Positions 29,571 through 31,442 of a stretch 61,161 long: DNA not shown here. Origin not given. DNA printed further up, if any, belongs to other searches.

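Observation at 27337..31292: Divergent MurE paralogue + large GNAT + membrane-anchored C39-like protein: candidate unrecognised peptide-ligation / cell-envelope modification module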

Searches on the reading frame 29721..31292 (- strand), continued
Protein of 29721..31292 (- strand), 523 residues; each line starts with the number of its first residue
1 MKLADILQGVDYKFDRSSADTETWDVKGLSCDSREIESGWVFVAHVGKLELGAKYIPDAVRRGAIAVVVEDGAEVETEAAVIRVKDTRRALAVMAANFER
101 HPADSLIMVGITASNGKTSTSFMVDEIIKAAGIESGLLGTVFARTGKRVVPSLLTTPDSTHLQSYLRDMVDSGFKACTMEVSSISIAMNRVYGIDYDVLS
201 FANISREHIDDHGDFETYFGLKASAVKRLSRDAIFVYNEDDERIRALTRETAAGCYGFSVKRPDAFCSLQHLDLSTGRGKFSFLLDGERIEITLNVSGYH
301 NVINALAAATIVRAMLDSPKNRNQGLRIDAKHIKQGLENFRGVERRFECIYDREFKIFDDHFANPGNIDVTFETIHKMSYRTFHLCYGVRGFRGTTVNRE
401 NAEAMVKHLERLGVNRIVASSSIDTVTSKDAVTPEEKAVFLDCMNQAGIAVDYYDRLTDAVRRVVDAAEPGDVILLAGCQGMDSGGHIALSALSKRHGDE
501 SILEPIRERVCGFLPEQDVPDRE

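Call 9: find_encoding_contigs(protein=P0058, flank=6000, max_places=2)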
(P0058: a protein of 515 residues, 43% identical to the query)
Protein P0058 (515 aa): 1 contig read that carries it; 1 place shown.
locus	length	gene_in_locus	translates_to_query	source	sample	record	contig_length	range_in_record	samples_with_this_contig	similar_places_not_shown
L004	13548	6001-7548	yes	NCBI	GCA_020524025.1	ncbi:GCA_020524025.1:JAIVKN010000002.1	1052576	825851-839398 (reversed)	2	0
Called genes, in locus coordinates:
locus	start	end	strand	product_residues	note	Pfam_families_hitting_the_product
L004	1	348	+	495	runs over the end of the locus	PF14691:Fer4_20, PF00070:Pyr_redox (faint), PF00890:FAD_binding_2 (weak), PF01266:DAO (weak), PF07992:Pyr_redox_2, PF12831:FAD_oxidored (weak), PF01593:Amino_oxidase (weak), PF13450:NAD_binding_8, +2 more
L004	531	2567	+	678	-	PF00199:Catalase, PF06628:Catalase-rel, PF01965:DJ-1_PfpI, PF18011:Catalase_C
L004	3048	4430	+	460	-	PF01546:Peptidase_M20, PF07687:M20_dimer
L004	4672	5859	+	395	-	PF02786:CPSase_L_D2 (weak), PF07478:Dala_Dala_lig_C (weak), PF15632:ATPgrasp_Ter (weak)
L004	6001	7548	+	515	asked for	PF01225:Mur_ligase, PF08245:Mur_ligase_M, PF02875:Mur_ligase_C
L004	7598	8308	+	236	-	PF01177:Asp_Glu_race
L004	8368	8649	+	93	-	-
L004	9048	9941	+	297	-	PF18075:FtsX_ECD, PF02687:FtsX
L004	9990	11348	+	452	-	-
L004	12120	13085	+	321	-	PF00082:Peptidase_S8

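Call 10: find_encoding_contigs(protein=P0022, flank=6000, max_places=2)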
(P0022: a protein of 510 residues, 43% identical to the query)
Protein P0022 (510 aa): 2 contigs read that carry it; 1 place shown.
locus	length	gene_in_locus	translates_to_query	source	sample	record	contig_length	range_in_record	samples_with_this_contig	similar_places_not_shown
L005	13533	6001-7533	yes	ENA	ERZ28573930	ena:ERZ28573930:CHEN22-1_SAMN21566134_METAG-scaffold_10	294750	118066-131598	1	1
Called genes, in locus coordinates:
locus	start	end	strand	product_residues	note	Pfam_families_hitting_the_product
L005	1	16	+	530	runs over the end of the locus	PF00496:SBP_bac_5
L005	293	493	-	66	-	PF00313:CSD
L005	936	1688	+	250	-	PF00376:MerR, PF13411:MerR_1, PF07739:TipAS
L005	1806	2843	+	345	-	PF06081:ArAE_1, PF04632:FUSC, PF13515:FUSC_2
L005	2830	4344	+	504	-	PF07992:Pyr_redox_2, PF13738:Pyr_redox_3, PF00070:Pyr_redox, PF02852:Pyr_redox_dim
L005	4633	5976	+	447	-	PF02786:CPSase_L_D2 (weak), PF07478:Dala_Dala_lig_C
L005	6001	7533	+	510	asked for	PF01225:Mur_ligase (weak), PF08245:Mur_ligase_M, PF02875:Mur_ligase_C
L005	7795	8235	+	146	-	-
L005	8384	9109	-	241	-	PF00912:Transgly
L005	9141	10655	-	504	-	PF02541:Ppx-GppA, PF21447:Ppx-GppA_III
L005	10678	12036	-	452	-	PF01225:Mur_ligase, PF08245:Mur_ligase_M, PF02875:Mur_ligase_C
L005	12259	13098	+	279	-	PF09182:PuR_N, PF00156:Pribosyltran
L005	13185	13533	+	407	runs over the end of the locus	PF02517:Rce1-like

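Call 11: search_solved_structures(query=window:29721-31292:-, max_evalue=0.00001, show_alignments=3)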
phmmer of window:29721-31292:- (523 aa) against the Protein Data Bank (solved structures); distinct sequences matched with E-value up to 0.00001: 29.
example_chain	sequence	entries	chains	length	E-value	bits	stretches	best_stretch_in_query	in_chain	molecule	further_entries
2wtz_A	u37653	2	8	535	3e-43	151.6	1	18-327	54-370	UDP-N-ACETYLMURAMOYL-L-ALANYL-D-GLUTAMATE--2,6-DIAMINOPIMELATE LIGASE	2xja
8w9z_N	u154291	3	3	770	2.1e-42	148.8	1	26-314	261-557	UDP-N-acetylmuramoyl-L-alanyl-D-glutamate--2, 6-diaminopimelate ligase-like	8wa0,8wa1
8f5d_A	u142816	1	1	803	2.6e-38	135.3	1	29-310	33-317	Multifunctional fusion protein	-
8g6p_A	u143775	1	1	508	2e-34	122.5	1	22-485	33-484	UDP-N-acetylmuramoyl-L-alanyl-D-glutamate--2,6-diaminopimelate ligase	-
4bub_A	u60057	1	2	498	2.2e-33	119.1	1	25-391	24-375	UDP-N-ACETYLMURAMOYL-L-ALANYL-D-GLUTAMATE--LD-LYSINE LIGASE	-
4c12_A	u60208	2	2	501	2.7e-31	112.1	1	26-311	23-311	UDP-N-ACETYLMURAMOYL-L-ALANYL-D-GLUTAMATE--L-LYSINE LIGASE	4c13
8qma_O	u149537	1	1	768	3.5e-31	111.8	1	25-388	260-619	PAP11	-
8r5o_Q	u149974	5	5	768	3.6e-31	111.7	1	25-388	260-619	PAP11 | PAP11, MurE-like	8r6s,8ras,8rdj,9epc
7b6o_A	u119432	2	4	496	2.8e-29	105.5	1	26-225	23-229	UDP-N-acetylmuramoyl-L-alanyl-D-glutamate-2,6-diaminopimelate ligase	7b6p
7b53_A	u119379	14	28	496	4e-29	105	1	26-225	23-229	UDP-N-acetylmuramoyl-L-alanyl-D-glutamate--2,6-diaminopimelate ligase | UDP-N-acetylmuramoyl-L-alanyl-D-glutamate-2,6-diaminopimelate ligase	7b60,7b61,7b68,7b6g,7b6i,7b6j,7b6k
1e8c_A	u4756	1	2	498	4.1e-29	105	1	26-225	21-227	UDP-N-ACETYLMURAMOYLALANYL-D-GLUTAMATE--2,6-DIAMINOPIMELATE LIGASE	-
7tzi_A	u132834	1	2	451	6e-26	94.5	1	329-486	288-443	Mur ligase family protein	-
8xzv_J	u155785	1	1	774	6.1e-26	94.5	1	25-383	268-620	MurE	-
7d27_A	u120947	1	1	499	5.3e-23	84.8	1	27-478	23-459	UDP-N-acetylmuramoyl-L-alanyl-D-glutamate--2,6-diaminopimelate ligase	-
6vr8_I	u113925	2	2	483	3.6e-19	72.1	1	328-486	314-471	Mur ligase middle domain protein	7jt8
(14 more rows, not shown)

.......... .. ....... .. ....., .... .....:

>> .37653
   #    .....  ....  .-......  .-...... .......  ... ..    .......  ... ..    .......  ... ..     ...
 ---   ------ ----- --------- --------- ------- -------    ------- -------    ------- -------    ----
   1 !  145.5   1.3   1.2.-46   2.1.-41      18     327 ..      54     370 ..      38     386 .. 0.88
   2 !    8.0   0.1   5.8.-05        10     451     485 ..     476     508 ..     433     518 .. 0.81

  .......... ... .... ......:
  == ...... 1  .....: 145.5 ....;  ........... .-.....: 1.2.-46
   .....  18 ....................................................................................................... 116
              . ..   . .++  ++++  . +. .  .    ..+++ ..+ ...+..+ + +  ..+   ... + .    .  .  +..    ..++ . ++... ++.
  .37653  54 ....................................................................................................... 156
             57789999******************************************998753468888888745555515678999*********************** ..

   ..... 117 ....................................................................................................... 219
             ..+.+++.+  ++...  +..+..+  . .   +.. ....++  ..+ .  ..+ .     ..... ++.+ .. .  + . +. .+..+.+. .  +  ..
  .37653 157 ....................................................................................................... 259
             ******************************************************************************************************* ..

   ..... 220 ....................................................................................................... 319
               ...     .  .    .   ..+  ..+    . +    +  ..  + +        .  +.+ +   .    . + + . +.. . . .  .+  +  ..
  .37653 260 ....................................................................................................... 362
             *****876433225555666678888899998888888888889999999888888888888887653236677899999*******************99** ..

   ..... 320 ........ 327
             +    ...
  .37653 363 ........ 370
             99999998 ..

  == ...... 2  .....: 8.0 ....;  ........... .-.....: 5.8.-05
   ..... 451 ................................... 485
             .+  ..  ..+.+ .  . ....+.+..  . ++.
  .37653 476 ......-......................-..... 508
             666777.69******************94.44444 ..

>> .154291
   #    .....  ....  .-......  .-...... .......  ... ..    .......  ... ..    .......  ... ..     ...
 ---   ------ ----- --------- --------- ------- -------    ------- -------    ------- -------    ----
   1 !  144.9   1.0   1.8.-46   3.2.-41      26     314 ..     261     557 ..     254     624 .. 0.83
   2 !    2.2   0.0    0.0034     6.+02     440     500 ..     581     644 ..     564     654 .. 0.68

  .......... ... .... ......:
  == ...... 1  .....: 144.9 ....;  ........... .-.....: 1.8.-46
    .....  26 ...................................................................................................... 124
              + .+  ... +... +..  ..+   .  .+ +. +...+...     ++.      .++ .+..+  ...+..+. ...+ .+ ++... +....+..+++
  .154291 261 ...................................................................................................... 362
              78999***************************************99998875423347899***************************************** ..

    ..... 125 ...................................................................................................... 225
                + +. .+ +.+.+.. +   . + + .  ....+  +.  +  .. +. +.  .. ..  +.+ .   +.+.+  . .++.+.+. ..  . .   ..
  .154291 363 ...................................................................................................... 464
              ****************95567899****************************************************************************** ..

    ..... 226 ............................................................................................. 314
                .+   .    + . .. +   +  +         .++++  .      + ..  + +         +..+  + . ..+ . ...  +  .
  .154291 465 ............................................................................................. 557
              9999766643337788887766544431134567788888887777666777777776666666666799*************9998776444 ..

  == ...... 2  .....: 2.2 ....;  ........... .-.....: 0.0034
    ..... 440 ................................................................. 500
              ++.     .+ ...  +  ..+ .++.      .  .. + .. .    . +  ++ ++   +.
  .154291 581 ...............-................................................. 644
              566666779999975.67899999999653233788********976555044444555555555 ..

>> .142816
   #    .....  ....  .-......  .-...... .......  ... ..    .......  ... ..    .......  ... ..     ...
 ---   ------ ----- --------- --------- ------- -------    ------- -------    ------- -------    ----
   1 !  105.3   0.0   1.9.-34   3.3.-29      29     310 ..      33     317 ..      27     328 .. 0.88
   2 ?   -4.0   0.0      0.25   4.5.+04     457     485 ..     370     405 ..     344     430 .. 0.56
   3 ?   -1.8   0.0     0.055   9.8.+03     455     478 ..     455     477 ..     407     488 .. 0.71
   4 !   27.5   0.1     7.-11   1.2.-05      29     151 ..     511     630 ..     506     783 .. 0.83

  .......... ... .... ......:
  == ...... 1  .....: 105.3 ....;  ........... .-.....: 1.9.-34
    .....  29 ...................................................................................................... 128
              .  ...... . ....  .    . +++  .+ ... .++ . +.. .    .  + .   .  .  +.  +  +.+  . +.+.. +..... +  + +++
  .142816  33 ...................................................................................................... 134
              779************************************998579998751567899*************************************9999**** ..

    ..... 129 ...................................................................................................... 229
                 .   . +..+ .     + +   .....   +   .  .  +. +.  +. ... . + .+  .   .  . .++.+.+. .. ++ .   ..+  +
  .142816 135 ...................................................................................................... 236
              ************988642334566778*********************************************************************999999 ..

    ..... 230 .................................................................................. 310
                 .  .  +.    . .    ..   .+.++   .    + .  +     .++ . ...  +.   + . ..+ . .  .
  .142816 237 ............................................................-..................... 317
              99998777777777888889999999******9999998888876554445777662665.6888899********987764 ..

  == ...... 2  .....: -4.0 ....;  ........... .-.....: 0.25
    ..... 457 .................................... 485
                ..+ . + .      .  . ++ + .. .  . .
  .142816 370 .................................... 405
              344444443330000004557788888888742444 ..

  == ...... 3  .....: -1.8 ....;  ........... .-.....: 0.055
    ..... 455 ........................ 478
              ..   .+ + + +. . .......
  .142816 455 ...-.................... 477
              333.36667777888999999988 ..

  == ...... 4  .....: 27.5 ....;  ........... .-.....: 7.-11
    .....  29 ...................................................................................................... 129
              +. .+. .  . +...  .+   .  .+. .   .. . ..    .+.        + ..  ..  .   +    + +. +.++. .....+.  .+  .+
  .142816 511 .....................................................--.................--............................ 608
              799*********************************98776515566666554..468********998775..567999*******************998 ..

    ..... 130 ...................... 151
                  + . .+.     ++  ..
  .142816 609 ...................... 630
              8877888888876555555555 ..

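Call 24: find_related_loci(query=A1, collection=genome_contigs, flank=8000)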
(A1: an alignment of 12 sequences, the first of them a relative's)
Query A1 (523 aa) in genome_contigs; peptide patterns used: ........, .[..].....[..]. (x = any residue, [..] = any of these).
600 stretches matched a pattern (row limit reached: there are more); 441 encode a relative of the query (tblastn E <= 1e-3); the best 80 are kept; 80 distinct loci.
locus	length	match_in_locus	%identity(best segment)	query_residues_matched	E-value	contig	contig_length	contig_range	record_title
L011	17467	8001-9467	43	26-512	2e-115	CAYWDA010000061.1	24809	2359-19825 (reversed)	MAG TPA_asm: uncultured Syntrophomonadaceae bacterium isolate SRP067234_co1_27 genome assembly, contig: k99_92129, whole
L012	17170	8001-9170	32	1-396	5e-53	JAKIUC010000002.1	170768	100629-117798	MAG: Melioribacteraceae bacterium isolate D96SM.bin.9 NODE_22_length_170768_cov_5.630259, whole genome shotgun sequence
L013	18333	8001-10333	31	1-478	4e-51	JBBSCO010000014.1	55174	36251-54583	MAG: Candidatus Methylacidiphilales bacterium isolate metawrap_la6_25 metawrap_la6_25_K_468757_L_55174_cov_27.3778, whol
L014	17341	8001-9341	30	18-478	3e-50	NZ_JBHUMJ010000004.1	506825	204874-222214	Paenibacillus shunpengii strain KCTC 33849 platanus_K_25_97_4, whole genome shotgun sequence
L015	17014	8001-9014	35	1-350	9e-50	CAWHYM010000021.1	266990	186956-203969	MAG: uncultured Acidobacteriota bacterium isolate MFD01299.bin.3.455 genome assembly, contig: contig_74382, whole genome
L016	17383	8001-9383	27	1-478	3e-48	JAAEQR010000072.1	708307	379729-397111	MAG: PVC group bacterium isolate Gpa_23 GpaG_CONTIG951873, whole genome shotgun sequence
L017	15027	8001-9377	29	2-478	7e-48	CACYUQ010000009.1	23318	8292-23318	MAG: uncultured Selenomonadaceae bacterium isolate RUG12289 genome assembly, contig: RUG12289_asm_9, whole genome shotgu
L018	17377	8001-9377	27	1-478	1e-47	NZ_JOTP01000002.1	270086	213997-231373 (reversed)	Bacillus zhangzhouensis strain DW5-4 contig2, whole genome shotgun sequence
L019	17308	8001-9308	29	22-478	2e-47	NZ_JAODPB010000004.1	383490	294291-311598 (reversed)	Shouchella tritolerans strain FJAT-45399 Scaffold4, whole genome shotgun sequence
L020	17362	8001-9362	30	1-478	2e-46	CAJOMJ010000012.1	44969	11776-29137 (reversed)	Paludibacteraceae bacterium isolate Reindeer_2_mag_15 genome assembly, contig: scaffold_330, whole genome shotgun sequen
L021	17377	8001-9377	30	1-478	2e-46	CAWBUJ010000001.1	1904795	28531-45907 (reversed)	MAG: uncultured Acidobacteriaceae bacterium isolate MFD05502.bin.1.202 genome assembly, contig: contig_12674, whole geno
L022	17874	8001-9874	29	25-478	4e-46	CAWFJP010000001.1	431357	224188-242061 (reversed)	MAG: uncultured delta proteobacterium isolate MFD02242.bin.2.64 genome assembly, contig: contig_1146, whole genome shotg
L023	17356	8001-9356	32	2-478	8e-46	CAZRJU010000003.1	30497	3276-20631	MAG TPA_asm: uncultured Alistipes sp. isolate SRP315200_co2_412 genome assembly, contig: NODE_906_length_30497_cov_9.401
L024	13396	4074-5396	30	25-478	6e-46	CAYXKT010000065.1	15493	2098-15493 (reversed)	MAG TPA_asm: uncultured bacterium isolate binchicken_co88_438 genome assembly, contig: NODE_5905_length_15493_cov_27.454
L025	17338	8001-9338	30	26-478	2e-45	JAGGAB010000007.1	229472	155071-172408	MAG: Bacillota bacterium isolate CTSoil_079 scaffold_17, whole genome shotgun sequence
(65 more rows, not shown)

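Call 28: find_encoding_contigs(protein=P0005, flank=6000, max_places=2)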
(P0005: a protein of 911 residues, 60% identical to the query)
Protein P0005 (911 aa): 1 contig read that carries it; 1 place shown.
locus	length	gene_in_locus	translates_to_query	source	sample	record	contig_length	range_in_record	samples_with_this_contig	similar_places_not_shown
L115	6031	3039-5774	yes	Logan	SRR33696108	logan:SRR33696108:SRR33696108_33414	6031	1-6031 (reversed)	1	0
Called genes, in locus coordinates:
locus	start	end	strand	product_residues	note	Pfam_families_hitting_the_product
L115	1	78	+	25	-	?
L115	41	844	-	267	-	PF01757:Acyl_transf_3 (faint), PF07786:HGSNAT_cat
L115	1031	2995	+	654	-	PF02743:dCache_1, PF00015:MCPsignal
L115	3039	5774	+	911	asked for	PF01225:Mur_ligase (weak), PF08245:Mur_ligase_M, PF02875:Mur_ligase_C, PF13527:Acetyltransf_9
